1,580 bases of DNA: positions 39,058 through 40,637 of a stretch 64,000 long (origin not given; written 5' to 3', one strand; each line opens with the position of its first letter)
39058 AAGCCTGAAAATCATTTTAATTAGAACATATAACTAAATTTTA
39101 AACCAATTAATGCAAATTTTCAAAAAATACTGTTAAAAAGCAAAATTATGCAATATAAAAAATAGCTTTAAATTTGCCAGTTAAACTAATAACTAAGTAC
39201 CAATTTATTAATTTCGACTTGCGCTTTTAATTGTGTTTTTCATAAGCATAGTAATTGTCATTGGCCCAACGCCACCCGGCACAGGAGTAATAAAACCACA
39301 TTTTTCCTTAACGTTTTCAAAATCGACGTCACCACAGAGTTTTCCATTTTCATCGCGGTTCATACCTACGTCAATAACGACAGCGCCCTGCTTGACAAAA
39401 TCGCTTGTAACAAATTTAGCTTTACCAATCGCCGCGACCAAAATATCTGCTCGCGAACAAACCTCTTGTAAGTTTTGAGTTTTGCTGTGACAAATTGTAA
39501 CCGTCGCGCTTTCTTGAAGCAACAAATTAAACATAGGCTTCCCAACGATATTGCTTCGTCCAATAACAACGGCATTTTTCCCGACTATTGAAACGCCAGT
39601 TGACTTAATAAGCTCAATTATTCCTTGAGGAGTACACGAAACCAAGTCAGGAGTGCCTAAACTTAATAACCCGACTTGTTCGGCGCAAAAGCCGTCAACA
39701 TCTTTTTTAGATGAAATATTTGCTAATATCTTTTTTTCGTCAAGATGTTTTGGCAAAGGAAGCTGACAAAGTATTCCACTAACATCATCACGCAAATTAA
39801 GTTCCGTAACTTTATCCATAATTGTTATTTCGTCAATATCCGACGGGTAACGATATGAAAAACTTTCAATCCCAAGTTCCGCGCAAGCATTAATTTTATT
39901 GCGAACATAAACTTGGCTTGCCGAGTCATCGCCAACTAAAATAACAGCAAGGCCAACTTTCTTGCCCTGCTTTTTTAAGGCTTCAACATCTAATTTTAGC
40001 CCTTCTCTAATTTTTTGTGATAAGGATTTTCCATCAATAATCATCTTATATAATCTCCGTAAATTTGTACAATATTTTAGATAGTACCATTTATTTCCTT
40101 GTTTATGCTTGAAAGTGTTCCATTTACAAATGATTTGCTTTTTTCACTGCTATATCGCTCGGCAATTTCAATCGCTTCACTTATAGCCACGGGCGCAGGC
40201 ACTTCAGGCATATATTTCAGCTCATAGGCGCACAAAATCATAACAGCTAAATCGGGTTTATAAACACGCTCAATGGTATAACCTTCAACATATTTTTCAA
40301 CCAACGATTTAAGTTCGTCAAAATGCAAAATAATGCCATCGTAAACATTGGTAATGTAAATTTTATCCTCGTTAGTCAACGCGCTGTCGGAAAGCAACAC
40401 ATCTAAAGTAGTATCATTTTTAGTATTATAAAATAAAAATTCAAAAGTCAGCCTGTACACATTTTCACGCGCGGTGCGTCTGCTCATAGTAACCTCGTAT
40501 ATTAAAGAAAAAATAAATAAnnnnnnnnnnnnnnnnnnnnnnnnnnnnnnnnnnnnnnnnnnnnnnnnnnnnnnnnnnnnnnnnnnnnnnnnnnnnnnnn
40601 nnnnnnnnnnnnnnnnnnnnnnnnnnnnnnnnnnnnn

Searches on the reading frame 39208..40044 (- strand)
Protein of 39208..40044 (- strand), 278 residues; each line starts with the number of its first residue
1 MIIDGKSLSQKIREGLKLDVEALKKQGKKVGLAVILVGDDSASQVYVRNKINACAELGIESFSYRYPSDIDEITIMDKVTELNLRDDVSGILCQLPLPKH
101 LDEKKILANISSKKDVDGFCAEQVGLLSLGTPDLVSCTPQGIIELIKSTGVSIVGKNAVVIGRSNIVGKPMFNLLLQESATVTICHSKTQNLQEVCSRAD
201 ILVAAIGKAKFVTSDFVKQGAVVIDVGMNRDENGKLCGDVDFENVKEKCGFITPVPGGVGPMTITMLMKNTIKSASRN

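Call 6: search_protein_families(library=pfam, proteins=[window:39208-40044:-], max_evalue=0.01)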
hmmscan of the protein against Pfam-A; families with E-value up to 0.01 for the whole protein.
window:39208-40044:- (278 aa): 2 families
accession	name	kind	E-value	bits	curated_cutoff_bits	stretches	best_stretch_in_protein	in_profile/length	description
PF02882.25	THF_DHG_CYH_C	-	4e-70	234.7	27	1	123-277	4-158/160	Tetrahydrofolate dehydrogenase/cyclohydrolase, NAD(P)-binding domain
PF00763.28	THF_DHG_CYH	-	2.7e-39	134.4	32.8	1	3-117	1-115/115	Tetrahydrofolate dehydrogenase/cyclohydrolase, catalytic domain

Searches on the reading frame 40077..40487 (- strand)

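Call 6: search_protein_families(library=pfam, proteins=[window:40077-40487:-], max_evalue=0.01)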
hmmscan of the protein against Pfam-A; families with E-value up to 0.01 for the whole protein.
window:40077-40487:- (136 aa): 1 family
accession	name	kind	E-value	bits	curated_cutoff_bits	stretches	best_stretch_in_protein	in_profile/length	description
PF01029.23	NusB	-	1e-25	91.1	23.1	1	6-129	7-132/133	NusB family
